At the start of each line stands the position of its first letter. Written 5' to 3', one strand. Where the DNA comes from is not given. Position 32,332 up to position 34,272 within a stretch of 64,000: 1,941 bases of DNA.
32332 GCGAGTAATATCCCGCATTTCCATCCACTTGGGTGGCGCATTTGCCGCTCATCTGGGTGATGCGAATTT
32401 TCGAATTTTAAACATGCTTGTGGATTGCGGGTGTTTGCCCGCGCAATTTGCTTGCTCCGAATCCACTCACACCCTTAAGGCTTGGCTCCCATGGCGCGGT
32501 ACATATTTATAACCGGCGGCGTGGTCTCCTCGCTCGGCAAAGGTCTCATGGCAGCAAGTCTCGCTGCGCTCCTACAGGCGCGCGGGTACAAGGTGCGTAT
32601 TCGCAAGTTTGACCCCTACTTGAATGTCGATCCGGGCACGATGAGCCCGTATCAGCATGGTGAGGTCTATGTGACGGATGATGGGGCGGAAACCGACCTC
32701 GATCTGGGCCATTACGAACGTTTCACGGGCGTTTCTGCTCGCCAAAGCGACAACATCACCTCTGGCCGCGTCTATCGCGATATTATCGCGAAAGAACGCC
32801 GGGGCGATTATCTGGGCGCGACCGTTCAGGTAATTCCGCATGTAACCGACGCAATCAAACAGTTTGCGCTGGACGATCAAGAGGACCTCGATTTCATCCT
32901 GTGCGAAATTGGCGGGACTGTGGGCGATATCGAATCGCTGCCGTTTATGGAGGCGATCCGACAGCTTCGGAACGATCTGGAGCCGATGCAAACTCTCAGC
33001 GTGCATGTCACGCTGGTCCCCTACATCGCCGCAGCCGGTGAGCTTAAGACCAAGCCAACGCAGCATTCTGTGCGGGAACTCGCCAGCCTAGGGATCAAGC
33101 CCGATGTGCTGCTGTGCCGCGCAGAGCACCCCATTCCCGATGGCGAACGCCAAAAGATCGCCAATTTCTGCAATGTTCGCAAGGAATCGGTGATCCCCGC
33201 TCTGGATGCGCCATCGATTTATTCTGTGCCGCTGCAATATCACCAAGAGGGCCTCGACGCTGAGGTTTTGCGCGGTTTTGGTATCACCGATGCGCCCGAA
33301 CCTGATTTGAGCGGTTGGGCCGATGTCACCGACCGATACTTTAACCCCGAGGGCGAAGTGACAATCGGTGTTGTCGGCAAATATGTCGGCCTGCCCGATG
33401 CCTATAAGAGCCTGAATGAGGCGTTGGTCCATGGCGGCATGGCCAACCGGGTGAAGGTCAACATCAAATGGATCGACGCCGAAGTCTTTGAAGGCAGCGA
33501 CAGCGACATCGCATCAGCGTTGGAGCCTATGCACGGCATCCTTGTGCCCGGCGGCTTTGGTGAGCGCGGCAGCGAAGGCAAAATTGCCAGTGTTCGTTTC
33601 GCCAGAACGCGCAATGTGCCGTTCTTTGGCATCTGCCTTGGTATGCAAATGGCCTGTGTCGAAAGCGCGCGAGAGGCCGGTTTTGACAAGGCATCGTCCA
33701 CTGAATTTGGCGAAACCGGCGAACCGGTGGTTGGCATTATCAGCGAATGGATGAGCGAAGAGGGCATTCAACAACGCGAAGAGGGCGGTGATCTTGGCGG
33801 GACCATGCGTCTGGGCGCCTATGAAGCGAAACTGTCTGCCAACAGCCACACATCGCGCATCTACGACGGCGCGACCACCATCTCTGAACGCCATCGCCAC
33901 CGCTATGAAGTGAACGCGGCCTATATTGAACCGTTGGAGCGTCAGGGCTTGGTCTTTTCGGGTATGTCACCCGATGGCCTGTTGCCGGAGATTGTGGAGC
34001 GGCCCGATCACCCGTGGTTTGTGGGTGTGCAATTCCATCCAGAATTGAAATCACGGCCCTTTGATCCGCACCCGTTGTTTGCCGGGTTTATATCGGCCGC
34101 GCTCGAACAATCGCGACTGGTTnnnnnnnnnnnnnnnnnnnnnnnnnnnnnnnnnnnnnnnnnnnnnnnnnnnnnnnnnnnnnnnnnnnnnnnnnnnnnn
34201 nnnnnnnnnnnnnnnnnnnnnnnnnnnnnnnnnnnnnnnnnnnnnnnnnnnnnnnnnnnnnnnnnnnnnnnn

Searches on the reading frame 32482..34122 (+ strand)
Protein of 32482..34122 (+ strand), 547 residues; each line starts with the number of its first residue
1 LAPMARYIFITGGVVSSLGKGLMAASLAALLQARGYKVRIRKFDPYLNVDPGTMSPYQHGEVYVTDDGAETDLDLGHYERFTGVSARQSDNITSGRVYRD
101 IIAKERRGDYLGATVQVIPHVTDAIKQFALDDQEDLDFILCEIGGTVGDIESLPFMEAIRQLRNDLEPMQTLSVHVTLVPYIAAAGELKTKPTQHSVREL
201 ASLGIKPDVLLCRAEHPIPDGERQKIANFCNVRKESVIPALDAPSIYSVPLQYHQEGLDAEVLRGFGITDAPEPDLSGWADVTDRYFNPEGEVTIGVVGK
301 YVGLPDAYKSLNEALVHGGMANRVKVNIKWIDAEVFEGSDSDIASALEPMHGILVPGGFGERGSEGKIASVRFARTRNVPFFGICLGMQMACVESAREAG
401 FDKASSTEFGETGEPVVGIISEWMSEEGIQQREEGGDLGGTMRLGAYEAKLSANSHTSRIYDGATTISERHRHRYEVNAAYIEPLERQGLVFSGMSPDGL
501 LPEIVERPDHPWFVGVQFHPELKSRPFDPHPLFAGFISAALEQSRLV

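Call 57: search_protein_families(library=pfam, proteins=[window:32482-34122:+], max_evalue=0.00001)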
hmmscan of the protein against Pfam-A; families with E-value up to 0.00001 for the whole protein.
window:32482-34122:+ (547 aa): 3 families
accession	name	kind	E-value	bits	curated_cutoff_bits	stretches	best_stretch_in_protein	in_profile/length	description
PF06418.20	CTP_synth_N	-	6e-120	400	26.1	1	6-266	1-263/265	CTP synthase N-terminus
PF00117.34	GATase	-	5.3e-39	134.3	22.8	1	305-538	3-189/190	Glutamine amidotransferase class-I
PF07722.19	Peptidase_C26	-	2.4e-07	31.2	20.5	0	487-521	185-219/219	Peptidase C26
